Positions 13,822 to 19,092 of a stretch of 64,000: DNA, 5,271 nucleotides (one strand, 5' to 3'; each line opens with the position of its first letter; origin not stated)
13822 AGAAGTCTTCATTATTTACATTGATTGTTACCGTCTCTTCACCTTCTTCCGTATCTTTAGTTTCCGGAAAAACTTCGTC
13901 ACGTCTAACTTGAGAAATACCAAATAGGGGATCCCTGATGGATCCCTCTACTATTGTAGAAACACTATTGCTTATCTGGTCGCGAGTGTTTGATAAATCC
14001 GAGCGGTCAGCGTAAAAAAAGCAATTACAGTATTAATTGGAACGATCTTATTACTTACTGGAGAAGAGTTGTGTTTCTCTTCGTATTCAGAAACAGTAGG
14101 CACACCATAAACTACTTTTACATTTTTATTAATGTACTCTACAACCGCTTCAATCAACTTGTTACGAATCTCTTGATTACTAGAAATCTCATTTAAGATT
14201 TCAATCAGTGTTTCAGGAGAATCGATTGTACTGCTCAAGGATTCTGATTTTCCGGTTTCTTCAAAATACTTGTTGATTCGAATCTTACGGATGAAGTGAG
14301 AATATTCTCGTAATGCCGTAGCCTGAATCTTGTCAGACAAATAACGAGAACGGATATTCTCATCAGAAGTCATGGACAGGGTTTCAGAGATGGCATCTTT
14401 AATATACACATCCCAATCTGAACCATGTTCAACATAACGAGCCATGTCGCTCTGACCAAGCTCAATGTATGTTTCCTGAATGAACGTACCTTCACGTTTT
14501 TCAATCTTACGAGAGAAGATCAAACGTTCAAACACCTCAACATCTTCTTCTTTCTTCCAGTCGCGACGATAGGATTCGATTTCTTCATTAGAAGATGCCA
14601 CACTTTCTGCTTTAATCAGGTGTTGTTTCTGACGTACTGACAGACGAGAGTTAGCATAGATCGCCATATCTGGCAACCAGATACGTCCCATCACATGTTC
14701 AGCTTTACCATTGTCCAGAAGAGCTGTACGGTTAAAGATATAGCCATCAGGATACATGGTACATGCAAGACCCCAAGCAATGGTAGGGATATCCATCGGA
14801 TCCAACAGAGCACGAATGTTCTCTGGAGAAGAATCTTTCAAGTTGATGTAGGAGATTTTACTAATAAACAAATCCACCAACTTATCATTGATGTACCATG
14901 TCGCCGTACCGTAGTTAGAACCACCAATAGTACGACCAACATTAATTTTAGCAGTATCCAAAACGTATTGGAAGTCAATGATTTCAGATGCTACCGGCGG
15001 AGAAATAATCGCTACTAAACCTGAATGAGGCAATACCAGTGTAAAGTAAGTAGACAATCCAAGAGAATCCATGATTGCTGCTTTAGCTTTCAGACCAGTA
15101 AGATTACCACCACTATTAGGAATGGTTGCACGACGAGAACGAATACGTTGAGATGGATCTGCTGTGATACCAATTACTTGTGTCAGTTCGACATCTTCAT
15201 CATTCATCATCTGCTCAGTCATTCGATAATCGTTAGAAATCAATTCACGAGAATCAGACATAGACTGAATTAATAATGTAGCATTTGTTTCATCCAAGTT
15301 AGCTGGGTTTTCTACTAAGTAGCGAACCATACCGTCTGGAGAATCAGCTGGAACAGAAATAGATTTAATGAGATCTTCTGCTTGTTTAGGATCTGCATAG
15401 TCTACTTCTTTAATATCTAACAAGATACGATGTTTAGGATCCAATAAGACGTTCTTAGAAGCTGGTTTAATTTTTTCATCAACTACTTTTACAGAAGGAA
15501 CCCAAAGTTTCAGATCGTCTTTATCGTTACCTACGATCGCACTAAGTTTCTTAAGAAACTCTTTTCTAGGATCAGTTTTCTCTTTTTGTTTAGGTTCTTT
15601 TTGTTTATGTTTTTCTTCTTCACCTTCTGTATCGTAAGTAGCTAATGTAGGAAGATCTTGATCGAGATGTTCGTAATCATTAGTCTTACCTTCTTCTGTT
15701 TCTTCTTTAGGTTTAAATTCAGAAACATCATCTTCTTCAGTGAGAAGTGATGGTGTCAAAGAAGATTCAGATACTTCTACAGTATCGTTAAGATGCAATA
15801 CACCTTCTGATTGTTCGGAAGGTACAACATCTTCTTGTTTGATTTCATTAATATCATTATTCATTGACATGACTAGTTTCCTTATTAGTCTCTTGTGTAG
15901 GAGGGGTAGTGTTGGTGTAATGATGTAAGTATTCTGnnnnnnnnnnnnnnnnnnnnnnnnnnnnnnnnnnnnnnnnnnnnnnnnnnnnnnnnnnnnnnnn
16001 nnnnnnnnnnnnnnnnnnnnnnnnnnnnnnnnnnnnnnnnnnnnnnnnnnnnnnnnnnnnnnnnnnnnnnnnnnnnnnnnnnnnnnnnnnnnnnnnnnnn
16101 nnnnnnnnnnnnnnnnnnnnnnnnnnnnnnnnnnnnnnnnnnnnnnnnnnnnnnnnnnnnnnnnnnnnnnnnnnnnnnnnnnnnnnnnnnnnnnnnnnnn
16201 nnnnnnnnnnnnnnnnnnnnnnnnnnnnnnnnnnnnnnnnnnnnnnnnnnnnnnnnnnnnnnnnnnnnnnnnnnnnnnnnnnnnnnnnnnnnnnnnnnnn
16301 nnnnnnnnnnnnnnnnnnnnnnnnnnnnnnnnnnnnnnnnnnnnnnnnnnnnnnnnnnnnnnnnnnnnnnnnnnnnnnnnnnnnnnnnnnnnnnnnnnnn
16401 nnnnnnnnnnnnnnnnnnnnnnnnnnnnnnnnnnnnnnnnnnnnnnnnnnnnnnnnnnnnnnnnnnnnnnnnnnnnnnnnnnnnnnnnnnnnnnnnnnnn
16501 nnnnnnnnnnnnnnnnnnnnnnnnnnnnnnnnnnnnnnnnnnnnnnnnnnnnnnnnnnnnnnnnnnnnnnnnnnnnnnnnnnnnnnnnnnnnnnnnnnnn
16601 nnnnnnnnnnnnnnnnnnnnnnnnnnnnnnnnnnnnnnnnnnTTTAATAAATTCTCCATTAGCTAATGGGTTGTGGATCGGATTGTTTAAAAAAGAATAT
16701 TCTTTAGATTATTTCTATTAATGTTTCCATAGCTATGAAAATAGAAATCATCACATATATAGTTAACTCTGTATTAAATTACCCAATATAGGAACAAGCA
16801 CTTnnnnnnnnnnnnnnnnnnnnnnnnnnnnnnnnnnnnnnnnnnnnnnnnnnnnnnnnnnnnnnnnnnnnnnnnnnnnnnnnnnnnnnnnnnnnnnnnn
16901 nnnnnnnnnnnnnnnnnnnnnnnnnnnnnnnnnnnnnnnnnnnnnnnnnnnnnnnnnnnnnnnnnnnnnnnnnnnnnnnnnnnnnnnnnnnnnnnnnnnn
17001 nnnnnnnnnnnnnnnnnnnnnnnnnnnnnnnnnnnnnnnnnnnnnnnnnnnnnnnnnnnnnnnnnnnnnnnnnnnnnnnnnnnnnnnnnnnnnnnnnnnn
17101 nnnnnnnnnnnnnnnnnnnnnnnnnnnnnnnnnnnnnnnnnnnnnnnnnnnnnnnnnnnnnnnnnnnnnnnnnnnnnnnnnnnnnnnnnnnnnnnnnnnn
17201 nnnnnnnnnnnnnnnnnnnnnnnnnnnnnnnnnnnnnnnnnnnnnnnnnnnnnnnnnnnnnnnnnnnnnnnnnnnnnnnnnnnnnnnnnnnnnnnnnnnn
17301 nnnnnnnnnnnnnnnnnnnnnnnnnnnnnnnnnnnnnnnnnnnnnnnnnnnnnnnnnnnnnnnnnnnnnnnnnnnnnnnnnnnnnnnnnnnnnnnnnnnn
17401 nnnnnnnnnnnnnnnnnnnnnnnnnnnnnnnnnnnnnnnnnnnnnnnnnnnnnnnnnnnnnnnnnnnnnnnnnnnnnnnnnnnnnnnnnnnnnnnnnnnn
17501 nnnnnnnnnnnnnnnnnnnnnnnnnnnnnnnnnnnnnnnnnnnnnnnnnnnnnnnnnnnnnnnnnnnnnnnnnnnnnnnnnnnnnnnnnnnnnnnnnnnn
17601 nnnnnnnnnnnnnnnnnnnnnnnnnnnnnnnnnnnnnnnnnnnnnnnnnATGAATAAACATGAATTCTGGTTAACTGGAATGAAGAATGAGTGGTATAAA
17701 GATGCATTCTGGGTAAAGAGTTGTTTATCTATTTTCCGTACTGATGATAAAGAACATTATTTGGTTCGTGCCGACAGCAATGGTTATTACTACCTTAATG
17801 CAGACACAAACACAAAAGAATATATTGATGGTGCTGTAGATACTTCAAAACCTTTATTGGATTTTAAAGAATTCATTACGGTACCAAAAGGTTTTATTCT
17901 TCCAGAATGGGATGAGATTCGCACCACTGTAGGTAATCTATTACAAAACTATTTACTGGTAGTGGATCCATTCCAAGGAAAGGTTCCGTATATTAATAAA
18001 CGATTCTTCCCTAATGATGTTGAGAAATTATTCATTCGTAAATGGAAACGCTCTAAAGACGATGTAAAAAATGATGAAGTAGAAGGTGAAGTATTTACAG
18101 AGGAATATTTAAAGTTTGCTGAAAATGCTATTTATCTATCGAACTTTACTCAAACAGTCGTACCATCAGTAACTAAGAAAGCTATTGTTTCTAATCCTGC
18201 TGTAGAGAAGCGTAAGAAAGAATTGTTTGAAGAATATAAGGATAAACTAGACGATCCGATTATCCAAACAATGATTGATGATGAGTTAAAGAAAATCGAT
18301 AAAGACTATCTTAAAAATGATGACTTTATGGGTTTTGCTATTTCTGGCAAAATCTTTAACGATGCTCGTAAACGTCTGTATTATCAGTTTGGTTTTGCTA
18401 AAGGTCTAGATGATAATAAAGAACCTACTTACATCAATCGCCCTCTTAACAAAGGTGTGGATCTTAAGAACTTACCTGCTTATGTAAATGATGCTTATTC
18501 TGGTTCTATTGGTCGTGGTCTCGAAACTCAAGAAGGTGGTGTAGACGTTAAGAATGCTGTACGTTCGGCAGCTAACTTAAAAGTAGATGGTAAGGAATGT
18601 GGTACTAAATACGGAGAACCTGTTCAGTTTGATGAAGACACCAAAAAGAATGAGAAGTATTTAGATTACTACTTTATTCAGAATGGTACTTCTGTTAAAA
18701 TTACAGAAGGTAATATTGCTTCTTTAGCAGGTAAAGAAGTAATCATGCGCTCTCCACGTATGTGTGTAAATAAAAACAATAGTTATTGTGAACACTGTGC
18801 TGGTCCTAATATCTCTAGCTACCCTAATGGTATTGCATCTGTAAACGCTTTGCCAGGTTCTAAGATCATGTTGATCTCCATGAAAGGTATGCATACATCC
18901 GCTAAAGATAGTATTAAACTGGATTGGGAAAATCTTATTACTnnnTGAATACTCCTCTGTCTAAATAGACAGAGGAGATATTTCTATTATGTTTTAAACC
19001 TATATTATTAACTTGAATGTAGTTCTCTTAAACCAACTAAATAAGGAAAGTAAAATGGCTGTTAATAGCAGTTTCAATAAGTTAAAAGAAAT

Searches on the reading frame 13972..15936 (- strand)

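Call 14: search_protein_families(library=phrogs, proteins=[window:13972-15936:-], max_evalue=0.001)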
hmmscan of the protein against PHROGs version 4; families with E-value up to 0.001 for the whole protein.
window:13972-15936:- (654 aa): 2 families
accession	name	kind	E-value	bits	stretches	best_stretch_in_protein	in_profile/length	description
phrog_4585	-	unknown function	7.6e-65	220.7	1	101-646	34-536/551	-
phrog_8054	-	unknown function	0.00011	21.9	1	480-610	516-638/693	-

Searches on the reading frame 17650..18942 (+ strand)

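Call 14: search_protein_families(library=phrogs, proteins=[window:17650-18942:+], max_evalue=0.001)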
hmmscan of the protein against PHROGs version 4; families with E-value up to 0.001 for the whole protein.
window:17650-18942:+ (431 aa): 2 families
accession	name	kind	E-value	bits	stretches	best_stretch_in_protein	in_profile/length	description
phrog_2962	-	DNA, RNA and nucleotide metabolism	1.2e-109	367.9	1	1-430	1-432/433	RNA polymerase beta subunit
phrog_3015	-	DNA, RNA and nucleotide metabolism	2.1e-08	34.1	1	313-396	268-351/653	RNA polymerase beta subunit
